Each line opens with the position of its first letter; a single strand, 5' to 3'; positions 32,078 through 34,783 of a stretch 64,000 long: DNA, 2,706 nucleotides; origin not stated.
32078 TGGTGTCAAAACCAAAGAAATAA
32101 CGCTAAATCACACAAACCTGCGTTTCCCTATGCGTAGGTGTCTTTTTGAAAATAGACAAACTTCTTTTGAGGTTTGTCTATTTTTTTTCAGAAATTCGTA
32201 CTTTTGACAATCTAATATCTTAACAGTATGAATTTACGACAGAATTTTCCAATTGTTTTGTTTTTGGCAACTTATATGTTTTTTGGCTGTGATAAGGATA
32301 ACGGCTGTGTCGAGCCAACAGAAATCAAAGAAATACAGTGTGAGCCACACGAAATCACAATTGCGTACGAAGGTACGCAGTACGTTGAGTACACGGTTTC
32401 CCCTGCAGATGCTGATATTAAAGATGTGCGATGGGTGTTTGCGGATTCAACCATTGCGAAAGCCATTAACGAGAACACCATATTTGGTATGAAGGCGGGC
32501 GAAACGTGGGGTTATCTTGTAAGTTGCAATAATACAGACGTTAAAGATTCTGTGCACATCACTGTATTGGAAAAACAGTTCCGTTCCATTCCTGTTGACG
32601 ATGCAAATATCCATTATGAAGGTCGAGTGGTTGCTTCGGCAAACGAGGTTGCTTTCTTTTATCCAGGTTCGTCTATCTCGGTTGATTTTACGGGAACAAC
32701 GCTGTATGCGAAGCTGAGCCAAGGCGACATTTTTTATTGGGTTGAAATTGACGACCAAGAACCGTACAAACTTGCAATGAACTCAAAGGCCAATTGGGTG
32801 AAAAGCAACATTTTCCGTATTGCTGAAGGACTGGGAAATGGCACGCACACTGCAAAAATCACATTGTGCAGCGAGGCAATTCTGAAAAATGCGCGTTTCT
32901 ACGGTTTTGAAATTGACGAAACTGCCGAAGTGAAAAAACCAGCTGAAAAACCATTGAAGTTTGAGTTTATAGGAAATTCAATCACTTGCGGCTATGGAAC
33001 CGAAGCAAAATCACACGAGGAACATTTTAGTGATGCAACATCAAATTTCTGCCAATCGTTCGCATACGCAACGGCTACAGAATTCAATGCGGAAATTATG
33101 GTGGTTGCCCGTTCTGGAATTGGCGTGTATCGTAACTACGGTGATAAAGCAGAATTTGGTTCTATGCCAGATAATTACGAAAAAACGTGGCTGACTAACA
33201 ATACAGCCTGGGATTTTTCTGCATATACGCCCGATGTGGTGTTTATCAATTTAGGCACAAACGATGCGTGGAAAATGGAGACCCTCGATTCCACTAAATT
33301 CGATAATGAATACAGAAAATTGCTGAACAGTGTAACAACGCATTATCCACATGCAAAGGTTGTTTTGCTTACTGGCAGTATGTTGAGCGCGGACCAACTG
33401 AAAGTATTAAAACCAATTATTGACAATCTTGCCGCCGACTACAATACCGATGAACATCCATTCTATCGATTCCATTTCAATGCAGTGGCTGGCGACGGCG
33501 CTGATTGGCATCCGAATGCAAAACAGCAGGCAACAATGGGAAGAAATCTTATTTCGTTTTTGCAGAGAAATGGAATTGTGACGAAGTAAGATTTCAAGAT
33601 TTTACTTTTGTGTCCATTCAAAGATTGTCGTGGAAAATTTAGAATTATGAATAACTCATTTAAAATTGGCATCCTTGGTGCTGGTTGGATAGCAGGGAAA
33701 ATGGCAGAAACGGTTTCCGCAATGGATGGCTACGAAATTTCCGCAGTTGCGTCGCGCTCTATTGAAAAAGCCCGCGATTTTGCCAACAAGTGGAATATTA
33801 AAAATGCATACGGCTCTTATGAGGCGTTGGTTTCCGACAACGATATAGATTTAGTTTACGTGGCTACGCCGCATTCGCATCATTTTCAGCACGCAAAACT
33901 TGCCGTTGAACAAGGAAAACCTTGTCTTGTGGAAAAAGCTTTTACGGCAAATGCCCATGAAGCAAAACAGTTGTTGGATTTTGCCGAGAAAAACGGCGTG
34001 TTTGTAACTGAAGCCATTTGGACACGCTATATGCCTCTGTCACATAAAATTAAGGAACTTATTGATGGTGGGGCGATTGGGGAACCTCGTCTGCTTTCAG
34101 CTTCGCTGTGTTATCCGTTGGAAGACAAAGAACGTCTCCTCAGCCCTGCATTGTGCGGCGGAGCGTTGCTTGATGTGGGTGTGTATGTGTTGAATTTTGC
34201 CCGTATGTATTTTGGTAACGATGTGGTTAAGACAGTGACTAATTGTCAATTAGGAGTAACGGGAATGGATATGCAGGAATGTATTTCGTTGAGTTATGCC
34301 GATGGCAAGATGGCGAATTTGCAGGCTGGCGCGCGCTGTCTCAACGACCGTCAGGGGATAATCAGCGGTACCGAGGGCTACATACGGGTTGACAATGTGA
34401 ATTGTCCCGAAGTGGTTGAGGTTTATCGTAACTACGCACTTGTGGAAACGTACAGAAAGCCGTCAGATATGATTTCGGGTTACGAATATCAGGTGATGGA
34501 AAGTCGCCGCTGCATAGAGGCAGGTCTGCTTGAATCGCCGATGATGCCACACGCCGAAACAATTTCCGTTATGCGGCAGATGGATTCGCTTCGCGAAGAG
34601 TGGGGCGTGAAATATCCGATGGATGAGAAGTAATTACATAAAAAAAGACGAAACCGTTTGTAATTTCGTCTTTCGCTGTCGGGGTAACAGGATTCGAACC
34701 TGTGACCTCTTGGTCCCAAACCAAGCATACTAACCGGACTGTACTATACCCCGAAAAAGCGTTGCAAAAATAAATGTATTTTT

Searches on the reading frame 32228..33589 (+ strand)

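Call 40: search_protein_families(library=pfam, proteins=[window:32228-33589:+], max_evalue=0.00001)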
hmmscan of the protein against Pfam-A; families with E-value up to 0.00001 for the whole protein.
window:32228-33589:+ (453 aa): 3 families
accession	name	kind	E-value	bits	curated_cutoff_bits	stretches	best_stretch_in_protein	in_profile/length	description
PF17996.7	CE2_N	-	3.7e-17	62.8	27.9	1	130-236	1-105/108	Carbohydrate esterase 2 N-terminal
PF13472.12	Lipase_GDSL_2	-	2.9e-13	51.1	32.9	1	247-431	1-173/178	GDSL-like Lipase/Acylhydrolase family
PF00657.28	Lipase_GDSL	-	2.2e-06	28.4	23.6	1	247-439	3-206/208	GDSL-like Lipase/Acylhydrolase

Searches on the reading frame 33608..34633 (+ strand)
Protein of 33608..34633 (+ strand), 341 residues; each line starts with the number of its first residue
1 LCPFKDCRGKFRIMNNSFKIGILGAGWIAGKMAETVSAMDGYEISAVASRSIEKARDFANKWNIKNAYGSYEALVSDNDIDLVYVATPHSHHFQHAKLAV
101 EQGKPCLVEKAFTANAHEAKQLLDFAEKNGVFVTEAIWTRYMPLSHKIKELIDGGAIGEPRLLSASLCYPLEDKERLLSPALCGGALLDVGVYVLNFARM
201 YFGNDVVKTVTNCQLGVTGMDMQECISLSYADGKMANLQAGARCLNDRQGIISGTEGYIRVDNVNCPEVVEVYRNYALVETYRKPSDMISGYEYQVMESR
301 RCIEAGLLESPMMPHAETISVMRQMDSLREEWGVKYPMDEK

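Call 40: search_protein_families(library=pfam, proteins=[window:33608-34633:+], max_evalue=0.00001)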
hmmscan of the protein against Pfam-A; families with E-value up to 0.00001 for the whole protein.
window:33608-34633:+ (341 aa): 4 families
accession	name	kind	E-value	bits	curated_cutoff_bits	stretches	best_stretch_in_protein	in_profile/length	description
PF01408.29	GFO_IDH_MocA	-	1.2e-24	87.7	24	1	18-134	1-117/120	Oxidoreductase family, NAD-binding Rossmann fold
PF22725.1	GFO_IDH_MocA_C3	-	4.7e-16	59.4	27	1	147-260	3-124/124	GFO/IDH/MocA C-terminal domain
PF03807.23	F420_oxidored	-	1.1e-06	29.6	21.6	1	19-94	1-74/94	NADP oxidoreductase coenzyme F420-dependent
PF03447.22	NAD_binding_3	-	1.5e-06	29.3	24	1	24-131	1-111/116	Homoserine dehydrogenase, NAD binding domain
